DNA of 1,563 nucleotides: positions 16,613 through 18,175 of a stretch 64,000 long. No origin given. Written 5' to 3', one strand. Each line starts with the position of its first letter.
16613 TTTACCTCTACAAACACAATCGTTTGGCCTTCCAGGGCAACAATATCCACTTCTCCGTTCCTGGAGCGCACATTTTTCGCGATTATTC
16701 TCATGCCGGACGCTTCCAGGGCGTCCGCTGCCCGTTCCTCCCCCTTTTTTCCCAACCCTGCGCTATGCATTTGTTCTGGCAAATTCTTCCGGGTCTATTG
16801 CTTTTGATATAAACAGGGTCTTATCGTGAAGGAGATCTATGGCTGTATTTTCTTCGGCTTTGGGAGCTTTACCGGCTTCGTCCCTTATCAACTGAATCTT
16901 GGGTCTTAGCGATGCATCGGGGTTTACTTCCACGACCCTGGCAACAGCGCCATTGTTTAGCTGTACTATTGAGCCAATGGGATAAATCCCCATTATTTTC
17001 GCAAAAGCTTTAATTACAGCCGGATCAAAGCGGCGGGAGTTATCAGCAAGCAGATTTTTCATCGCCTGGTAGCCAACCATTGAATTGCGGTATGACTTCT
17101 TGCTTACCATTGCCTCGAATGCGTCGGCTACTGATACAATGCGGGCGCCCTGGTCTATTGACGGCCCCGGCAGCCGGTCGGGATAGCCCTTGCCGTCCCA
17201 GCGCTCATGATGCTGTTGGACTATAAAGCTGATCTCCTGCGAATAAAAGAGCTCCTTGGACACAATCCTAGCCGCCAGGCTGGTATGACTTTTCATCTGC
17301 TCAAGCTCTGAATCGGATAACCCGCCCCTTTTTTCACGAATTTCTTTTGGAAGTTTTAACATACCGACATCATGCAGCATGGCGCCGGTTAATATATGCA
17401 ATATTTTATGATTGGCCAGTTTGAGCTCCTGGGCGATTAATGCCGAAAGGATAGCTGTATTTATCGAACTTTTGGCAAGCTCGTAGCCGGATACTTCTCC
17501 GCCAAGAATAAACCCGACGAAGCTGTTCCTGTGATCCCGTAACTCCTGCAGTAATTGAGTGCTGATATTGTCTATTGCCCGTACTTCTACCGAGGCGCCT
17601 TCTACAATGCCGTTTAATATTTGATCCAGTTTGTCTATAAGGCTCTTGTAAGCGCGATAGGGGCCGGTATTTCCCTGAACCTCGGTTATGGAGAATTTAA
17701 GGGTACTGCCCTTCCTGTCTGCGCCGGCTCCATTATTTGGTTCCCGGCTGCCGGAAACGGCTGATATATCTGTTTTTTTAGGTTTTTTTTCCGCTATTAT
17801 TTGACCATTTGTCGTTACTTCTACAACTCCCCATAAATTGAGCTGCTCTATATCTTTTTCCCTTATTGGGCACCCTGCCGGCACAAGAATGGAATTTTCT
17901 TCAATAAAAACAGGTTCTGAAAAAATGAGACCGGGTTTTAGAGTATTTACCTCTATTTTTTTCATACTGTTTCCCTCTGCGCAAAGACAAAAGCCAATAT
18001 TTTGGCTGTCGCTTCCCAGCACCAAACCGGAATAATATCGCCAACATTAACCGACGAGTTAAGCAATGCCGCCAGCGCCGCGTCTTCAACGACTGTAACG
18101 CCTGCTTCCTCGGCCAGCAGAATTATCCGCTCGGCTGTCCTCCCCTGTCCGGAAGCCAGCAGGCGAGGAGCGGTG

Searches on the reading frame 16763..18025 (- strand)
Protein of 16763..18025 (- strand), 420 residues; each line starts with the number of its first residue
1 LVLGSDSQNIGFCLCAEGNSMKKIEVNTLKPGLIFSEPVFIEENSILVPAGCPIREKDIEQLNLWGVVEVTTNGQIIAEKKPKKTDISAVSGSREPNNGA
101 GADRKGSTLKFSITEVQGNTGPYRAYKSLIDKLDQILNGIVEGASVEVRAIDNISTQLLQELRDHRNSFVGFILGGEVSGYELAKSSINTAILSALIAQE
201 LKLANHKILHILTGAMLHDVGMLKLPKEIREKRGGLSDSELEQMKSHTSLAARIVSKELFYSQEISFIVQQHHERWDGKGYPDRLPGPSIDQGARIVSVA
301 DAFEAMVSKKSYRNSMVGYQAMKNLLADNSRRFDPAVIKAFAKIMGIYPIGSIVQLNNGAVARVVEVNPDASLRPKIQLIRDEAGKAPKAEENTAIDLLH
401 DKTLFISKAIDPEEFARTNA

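Call 65: search_protein_families(library=pfam, max_evalue=0.001, proteins=[window:16763-18025:-])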
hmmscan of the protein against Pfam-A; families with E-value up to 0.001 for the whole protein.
window:16763-18025:- (420 aa): 2 families
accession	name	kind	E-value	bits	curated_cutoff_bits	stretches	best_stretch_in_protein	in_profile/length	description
PF13487.12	HD_5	-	5.4e-31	108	27.2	1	190-337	21-170/170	HD domain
PF01966.28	HD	-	1.5e-17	64.4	22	1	187-306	5-116/116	HD domain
